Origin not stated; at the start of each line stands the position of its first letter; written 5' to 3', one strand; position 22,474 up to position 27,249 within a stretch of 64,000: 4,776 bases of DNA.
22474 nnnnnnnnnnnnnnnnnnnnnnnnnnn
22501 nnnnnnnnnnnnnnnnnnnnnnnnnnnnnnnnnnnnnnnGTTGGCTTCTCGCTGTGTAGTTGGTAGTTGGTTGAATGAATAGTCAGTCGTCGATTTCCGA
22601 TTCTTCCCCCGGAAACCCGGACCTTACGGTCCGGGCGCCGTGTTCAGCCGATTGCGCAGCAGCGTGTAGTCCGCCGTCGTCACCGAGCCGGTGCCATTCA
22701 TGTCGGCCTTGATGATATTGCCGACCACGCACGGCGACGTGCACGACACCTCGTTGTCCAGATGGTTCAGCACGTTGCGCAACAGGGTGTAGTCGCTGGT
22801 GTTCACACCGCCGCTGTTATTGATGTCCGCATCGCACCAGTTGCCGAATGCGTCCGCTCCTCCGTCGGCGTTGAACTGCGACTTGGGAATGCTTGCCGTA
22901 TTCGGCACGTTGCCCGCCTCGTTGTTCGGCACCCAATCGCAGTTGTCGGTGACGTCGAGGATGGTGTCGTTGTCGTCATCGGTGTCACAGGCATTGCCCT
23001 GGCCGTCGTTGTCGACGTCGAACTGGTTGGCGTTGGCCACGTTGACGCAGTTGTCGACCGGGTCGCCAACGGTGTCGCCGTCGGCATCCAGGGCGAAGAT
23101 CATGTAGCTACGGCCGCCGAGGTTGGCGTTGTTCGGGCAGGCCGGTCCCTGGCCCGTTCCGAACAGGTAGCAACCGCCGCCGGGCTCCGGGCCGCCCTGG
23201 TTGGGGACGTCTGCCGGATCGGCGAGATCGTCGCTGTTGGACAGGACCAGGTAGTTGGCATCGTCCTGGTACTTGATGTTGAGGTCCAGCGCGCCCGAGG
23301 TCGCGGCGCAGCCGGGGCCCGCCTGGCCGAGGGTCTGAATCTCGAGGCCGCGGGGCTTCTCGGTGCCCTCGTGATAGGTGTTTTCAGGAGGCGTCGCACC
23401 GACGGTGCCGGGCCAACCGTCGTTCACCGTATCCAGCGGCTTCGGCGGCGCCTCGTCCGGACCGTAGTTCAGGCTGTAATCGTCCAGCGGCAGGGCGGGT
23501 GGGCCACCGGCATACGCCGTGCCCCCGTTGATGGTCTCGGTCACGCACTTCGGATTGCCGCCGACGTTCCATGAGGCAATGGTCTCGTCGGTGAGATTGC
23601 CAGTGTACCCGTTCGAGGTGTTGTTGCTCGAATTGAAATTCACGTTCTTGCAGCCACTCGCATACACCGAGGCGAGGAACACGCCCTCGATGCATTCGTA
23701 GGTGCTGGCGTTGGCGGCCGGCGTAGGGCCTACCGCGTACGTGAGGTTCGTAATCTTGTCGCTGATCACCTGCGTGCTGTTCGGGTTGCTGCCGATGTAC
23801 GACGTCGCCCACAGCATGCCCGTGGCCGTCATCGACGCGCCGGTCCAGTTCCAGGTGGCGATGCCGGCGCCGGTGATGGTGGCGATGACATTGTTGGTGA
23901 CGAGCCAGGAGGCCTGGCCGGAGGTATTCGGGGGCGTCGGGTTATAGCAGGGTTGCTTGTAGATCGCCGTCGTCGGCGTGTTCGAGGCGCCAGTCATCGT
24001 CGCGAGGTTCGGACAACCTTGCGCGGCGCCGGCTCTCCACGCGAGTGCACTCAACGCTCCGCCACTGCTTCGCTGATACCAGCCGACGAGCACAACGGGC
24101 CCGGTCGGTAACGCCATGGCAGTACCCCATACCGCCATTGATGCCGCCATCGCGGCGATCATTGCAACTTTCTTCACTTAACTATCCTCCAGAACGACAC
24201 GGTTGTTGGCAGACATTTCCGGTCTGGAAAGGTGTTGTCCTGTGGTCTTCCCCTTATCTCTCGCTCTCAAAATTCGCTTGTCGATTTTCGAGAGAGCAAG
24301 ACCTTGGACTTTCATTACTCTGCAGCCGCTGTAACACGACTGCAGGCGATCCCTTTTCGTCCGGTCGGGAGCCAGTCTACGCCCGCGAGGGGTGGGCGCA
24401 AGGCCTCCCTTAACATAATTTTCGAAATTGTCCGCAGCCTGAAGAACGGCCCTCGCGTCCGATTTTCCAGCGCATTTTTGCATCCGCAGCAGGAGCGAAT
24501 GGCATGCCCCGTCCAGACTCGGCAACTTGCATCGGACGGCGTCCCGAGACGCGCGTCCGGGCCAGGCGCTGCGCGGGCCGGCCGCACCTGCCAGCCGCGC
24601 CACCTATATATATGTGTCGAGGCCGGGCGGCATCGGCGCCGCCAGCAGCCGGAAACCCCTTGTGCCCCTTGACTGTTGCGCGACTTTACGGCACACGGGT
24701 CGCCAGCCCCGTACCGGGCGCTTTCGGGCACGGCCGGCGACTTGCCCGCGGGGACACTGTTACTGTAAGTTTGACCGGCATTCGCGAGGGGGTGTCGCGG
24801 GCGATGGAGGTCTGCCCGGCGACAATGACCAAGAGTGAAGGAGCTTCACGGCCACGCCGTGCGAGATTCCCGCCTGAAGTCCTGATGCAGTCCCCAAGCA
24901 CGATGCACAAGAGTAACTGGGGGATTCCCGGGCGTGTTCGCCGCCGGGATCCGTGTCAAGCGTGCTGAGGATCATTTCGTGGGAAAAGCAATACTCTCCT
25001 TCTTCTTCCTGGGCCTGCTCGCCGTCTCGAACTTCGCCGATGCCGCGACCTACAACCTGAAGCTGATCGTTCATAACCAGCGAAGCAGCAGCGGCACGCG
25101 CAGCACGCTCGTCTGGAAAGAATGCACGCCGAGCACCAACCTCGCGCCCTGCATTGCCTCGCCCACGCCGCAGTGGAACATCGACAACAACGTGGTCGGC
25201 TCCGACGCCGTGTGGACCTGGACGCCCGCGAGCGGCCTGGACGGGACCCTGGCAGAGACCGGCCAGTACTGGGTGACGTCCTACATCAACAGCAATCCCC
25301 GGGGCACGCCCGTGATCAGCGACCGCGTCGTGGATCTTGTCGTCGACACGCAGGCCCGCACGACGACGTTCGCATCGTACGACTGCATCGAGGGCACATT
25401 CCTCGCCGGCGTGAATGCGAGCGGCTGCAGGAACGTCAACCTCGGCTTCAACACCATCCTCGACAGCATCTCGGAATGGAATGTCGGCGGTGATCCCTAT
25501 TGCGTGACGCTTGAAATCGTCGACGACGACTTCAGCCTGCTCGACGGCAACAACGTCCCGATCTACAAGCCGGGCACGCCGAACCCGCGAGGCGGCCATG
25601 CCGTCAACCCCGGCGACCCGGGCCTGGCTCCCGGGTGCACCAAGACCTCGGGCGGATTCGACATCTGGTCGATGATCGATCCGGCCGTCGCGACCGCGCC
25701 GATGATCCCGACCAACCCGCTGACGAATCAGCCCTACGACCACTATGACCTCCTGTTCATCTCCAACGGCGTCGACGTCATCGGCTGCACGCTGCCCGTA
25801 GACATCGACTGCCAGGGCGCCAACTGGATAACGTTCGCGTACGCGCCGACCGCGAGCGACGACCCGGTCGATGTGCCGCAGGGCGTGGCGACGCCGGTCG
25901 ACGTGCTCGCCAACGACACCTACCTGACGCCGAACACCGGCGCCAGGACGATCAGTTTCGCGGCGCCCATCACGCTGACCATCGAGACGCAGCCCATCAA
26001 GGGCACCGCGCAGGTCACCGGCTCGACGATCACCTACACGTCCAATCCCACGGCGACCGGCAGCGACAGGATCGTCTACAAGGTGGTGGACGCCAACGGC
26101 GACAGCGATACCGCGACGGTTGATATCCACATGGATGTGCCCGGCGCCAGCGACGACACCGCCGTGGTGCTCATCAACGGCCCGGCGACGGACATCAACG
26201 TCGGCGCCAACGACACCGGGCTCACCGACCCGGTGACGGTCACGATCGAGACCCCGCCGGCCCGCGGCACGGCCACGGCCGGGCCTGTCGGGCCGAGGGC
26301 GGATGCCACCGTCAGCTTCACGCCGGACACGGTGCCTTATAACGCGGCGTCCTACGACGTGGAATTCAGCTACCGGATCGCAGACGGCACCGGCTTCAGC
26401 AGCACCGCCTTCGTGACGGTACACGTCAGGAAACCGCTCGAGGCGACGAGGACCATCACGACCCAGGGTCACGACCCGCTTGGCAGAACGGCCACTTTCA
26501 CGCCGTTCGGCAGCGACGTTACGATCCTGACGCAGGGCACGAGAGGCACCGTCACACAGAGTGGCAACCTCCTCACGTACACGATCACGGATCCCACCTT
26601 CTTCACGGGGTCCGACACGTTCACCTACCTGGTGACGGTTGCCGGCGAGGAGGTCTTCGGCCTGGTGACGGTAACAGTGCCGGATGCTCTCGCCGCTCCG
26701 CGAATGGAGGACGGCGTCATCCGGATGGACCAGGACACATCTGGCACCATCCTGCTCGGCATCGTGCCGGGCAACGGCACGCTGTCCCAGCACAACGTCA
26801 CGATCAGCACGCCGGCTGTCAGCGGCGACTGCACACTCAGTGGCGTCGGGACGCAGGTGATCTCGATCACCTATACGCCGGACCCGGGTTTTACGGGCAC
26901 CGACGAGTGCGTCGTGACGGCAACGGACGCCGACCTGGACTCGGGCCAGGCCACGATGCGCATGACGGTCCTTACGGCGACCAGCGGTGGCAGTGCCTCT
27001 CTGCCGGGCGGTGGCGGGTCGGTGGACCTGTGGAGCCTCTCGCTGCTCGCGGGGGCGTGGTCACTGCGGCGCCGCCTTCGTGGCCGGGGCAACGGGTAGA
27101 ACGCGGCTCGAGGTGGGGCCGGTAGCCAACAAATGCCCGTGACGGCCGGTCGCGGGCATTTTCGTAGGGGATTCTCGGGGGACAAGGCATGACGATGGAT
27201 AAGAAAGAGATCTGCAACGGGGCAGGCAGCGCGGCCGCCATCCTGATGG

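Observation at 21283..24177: Putative cohesin-dockerin surface-tethering module in a Gram-negative: two PEP-CTERM-anchored cohesin-like proteins next to a dockerin protein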

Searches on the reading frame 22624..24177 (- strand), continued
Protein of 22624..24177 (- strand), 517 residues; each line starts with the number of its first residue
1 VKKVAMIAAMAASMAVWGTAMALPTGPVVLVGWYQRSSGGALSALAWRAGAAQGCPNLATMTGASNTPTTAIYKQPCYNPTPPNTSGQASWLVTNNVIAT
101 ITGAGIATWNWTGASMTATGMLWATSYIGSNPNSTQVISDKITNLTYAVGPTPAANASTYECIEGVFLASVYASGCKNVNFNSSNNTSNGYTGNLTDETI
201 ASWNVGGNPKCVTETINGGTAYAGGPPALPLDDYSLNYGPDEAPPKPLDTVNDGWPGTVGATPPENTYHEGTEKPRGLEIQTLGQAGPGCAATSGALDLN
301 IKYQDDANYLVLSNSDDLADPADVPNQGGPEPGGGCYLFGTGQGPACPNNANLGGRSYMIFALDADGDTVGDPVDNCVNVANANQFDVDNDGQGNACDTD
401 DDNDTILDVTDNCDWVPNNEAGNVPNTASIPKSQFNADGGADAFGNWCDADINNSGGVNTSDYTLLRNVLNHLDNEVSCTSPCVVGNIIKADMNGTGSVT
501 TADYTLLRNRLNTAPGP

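Call 63: search_solved_structures(query=A4, max_evalue=1)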
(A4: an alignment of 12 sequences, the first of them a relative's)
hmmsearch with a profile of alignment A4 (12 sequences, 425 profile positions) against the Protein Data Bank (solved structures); distinct sequences matched with E-value up to 1: 19.
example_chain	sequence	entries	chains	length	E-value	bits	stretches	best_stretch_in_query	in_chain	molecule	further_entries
3cmu_A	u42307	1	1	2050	3.9e-06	29.5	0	87-136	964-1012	Protein recA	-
3cmt_A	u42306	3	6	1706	3.8e-05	26.2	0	87-137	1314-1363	Protein recA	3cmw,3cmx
2yik_A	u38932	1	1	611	0.00041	22.8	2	354-412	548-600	ENDOGLUCANASE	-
4fl4_A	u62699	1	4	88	0.00057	22.3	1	354-411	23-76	Glycoside hydrolase family 9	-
3cmv_A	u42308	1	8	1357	0.00086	21.7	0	87-135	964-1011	Protein recA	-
5nrm_B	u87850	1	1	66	0.0012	21.2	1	354-413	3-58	DocCel5: Type I dockerin repeat domain from A. cellulolyticus family 5 endoglucanase WP_01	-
5nrk_B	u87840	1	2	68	0.0016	20.8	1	354-413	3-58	DocCel5: Type I dockerin repeat domain from A. cellulolyticus family 5 endoglucanase WP_01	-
4cj0_A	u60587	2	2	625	0.0089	18.4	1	354-411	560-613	ENDOGLUCANASE D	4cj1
1clc_A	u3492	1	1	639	0.0093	18.3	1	354-411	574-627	ENDOGLUCANASE CELD; EC: 3.2.1.4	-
2ccl_B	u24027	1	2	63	0.013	17.8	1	354-411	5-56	ENDO-1,4-BETA-XYLANASE Y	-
3fby_A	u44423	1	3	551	0.019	17.3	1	298-366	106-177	Cartilage oligomeric matrix protein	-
3ul4_B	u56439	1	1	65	0.024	17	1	353-411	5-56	Cellulosome enzyme, dockerin type I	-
1ohz_B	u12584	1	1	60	0.049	16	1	354-411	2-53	ENDO-1,4-BETA-XYLANASE Y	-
2mte_A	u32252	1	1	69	0.056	15.7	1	354-412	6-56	Cellulose 1,4-beta-cellobiosidase (reducing end) CelS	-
1daq_A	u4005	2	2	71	0.057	15.7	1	354-412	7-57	ENDOGLUCANASE SS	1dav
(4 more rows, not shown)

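Call 70: search_protein_families(library=pfam, proteins=[L039:5402-10351:+, L058:2445-5237:+, L079:2722-5763:+, L079:6473-10972:+, L061:3237-5105:+, L030:2741-5401:+, L040:6617-8248:+, L075:2068-4701:+, L057:1118-2827:+, L026:3098-5104:+], max_evalue=0.001)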
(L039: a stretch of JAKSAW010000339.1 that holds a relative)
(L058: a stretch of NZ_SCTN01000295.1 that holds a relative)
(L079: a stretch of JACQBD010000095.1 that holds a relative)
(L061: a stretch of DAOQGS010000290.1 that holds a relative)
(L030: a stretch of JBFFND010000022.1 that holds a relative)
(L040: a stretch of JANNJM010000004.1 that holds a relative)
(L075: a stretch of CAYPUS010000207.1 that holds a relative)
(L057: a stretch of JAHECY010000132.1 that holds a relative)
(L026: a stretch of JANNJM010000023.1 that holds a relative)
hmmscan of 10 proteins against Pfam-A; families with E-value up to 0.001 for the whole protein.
L039:5402-10351:+ (1650 aa): 9 families
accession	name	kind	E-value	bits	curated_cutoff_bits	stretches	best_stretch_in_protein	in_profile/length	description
PF03372.29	Exo_endo_phos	-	2.3e-27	96.6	24.5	1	1180-1519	3-225/225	Endonuclease/Exonuclease/phosphatase family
PF18911.6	PKD_4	-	1.3e-13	51.3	27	1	1106-1153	32-78/85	PKD domain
PF16656.11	Pur_ac_phosph_N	-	2.3e-12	47.8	30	1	57-152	5-93/93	Purple acid Phosphatase, N-terminal domain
PF16409.10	DUF5017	-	6.7e-12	45.7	28.8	1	979-1075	61-171/187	Domain of unknown function (DUF5017)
PF00801.26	PKD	-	6.6e-10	39.3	23.5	1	1107-1150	28-73/80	PKD domain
PF00149.33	Metallophos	-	2.7e-08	34.9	21.5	1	181-352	21-189/191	Calcineurin-like phosphoesterase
PF00041.27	fn3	-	1.4e-07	32.1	25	1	652-736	3-83/84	Fibronectin type III domain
PF00404.24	Dockerin_1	-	3e-07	31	22.9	1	1593-1640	3-57/57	Dockerin type I domain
PF02412.23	TSP_3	-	4.2e-06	26.8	25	1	1534-1555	15-36/36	Thrombospondin type 3 repeat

L058:2445-5237:+ (931 aa): 4 families
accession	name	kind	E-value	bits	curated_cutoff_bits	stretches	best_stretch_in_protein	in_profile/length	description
PF01364.23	Peptidase_C25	-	1.4e-50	173.1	23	1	315-733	1-374/374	Peptidase family C25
PF00404.24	Dockerin_1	-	1.3e-08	35.3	22.9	1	868-909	3-51/57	Dockerin type I domain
PF02412.23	TSP_3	-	3.5e-08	33.4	25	1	830-853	13-36/36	Thrombospondin type 3 repeat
PF08126.16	Propeptide_C25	-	0.00022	20.8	22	1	85-246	14-171/205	Propeptide_C25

L079:2722-5763:+ (1014 aa): 6 families
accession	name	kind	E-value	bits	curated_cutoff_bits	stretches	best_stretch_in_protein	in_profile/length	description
PF02412.23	TSP_3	-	1e-08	35.2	25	1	898-919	15-36/36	Thrombospondin type 3 repeat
PF00404.24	Dockerin_1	-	4.2e-07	30.5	22.9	1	957-1000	3-53/57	Dockerin type I domain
PF10282.15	Lactonase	-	6.6e-07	29.3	21.7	0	50-127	33-116/344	Lactonase, 7-bladed beta-propeller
PF08450.18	SGL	-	4.8e-05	23.5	26.3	0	59-162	139-246/246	SMP-30/Gluconolactonase/LRE-like region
PF23749.1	DUF7165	-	0.00061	19.1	26.7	0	56-151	24-117/442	Domain of unknown function (DUF7165)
PF25174.1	Beta-prop_THOC3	-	0.00097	18.6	305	0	53-128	46-119/272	THOC3 beta-propeller domain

L079:6473-10972:+ (1500 aa): 5 families
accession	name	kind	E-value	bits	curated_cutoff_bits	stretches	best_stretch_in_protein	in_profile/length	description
PF05593.20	RHS_repeat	-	9.6e-82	268.5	22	10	273-309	1-37/38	RHS Repeat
PF20148.4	DUF6531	-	4.1e-17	62.7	24.1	1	159-232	2-74/74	Domain of unknown function (DUF6531)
PF03527.20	RHS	-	1.1e-08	35.2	27.9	1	1283-1317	3-37/38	RHS protein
PF00404.24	Dockerin_1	-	4.8e-08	33.5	22.9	1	1217-1261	3-54/57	Dockerin type I domain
PF02412.23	TSP_3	-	4.1e-06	26.8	25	1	1179-1202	13-36/36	Thrombospondin type 3 repeat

L061:3237-5105:+ (623 aa): 2 families
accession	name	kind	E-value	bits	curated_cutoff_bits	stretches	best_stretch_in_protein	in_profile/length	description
PF02412.23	TSP_3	-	4.2e-09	36.4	25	2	65-95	1-31/36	Thrombospondin type 3 repeat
PF00404.24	Dockerin_1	-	1.4e-08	35.3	22.9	1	78-126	2-57/57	Dockerin type I domain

L030:2741-5401:+ (887 aa): 2 families
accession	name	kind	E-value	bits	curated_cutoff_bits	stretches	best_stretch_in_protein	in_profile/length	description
PF02412.23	TSP_3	-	9.7e-31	105.6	25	4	655-700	1-36/36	Thrombospondin type 3 repeat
PF00404.24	Dockerin_1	-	0.00022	21.8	22.9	1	830-873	3-53/57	Dockerin type I domain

L040:6617-8248:+ (544 aa): 2 families
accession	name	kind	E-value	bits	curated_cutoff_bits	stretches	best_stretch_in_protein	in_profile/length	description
PF00404.24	Dockerin_1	-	7.8e-09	36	22.9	1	475-534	3-56/57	Dockerin type I domain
PF02412.23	TSP_3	-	2e-06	27.8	25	1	439-460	15-36/36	Thrombospondin type 3 repeat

L075:2068-4701:+ (878 aa): 3 families
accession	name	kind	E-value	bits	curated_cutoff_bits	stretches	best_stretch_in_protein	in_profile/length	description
PF01364.23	Peptidase_C25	-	3.2e-47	162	23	1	273-685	1-374/374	Peptidase family C25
PF00404.24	Dockerin_1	-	1.9e-09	38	22.9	1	814-854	2-49/57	Dockerin type I domain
PF02412.23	TSP_3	-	1.7e-05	24.9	25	1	777-800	13-36/36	Thrombospondin type 3 repeat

L057:1118-2827:+ (570 aa): 2 families
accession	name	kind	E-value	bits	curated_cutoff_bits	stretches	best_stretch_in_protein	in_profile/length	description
PF00082.27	Peptidase_S8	-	6.8e-48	163.9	21.8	1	189-463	1-288/288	Subtilase family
PF02412.23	TSP_3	-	0.00016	21.7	25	0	499-524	1-26/36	Thrombospondin type 3 repeat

L026:3098-5104:+ (669 aa): 4 families
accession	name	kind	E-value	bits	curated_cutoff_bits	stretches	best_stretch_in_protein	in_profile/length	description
PF00722.28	Glyco_hydro_16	-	9.3e-22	77.8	22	1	167-323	9-147/175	Glycosyl hydrolases family 16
PF03935.22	SKN1_KRE6_Sbg1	-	3.3e-15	55.9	30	2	122-235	117-227/501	Beta-glucan synthesis-associated protein SKN1/KRE6/Sbg1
PF00404.24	Dockerin_1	-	4.4e-08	33.6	22.9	1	605-658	2-56/57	Dockerin type I domain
PF02412.23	TSP_3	-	4.8e-05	23.4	25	1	569-591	14-36/36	Thrombospondin type 3 repeat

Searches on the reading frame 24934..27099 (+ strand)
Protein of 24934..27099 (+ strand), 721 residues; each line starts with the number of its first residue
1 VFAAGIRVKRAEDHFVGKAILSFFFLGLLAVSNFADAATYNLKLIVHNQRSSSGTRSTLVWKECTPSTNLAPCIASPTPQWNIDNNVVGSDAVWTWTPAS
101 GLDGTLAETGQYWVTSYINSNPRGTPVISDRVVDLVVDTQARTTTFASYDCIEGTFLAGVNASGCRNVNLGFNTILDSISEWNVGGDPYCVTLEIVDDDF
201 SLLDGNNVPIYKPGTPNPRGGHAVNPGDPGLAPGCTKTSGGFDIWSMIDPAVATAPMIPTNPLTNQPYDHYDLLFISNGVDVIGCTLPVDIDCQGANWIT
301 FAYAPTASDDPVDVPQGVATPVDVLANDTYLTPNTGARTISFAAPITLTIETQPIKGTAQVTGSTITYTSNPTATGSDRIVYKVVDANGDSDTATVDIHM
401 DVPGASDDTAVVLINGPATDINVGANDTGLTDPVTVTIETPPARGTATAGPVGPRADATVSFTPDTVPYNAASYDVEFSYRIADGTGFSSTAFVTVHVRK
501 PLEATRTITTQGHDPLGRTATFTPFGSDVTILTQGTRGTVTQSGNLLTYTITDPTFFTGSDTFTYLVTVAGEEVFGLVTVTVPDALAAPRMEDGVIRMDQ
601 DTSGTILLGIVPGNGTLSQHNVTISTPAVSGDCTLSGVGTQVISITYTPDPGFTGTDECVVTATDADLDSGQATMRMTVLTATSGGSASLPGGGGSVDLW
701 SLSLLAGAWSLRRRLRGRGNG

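Call 3: search_protein_families(library=pfam, proteins=[window:24934-27099:+], max_evalue=1)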
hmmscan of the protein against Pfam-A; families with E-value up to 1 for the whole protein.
window:24934-27099:+ (721 aa): 2 families
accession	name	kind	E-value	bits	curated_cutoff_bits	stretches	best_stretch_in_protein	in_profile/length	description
PF17963.7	Big_9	-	2.7e-25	89.5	23.6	4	304-398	3-88/89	Bacterial Ig domain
PF17892.7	Cadherin_5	-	9.3e-08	32.3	26.5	3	446-498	49-97/98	Cadherin-like domain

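Call 4: search_protein_families(library=ncbifam, proteins=[window:24934-27099:+], max_evalue=1)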
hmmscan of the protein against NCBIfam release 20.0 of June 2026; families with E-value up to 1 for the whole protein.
window:24934-27099:+ (721 aa): 3 families
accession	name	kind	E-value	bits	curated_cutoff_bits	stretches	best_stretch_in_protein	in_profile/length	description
NF012211.1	tand_rpt_95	domain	5.2e-15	55.2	90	4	346-400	29-84/98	tandem-95 repeat protein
NF041691.1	Shig_StxB_2b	exception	0.08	13.1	201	1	350-378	52-80/87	Shiga toxin Stx2b subunit B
NF041704.1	Shig_StxB_2e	exception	0.5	10.4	203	1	347-378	49-80/87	Shiga toxin Stx2e subunit B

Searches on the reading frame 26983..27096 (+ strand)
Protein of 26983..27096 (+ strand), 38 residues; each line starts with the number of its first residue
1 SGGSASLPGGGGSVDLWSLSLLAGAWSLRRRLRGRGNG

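Call 62: search_protein_families(library=ncbifam, proteins=[window:26983-27096:+], max_evalue=10)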
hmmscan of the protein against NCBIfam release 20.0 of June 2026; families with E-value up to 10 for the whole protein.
seq(38 aa): 1 family
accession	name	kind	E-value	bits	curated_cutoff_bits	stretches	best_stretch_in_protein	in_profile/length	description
TIGR03501.1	GlyGly_CTERM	domain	0.0022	18.6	15.5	1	10-31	1-22/22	GlyGly-CTERM sorting domain-containing protein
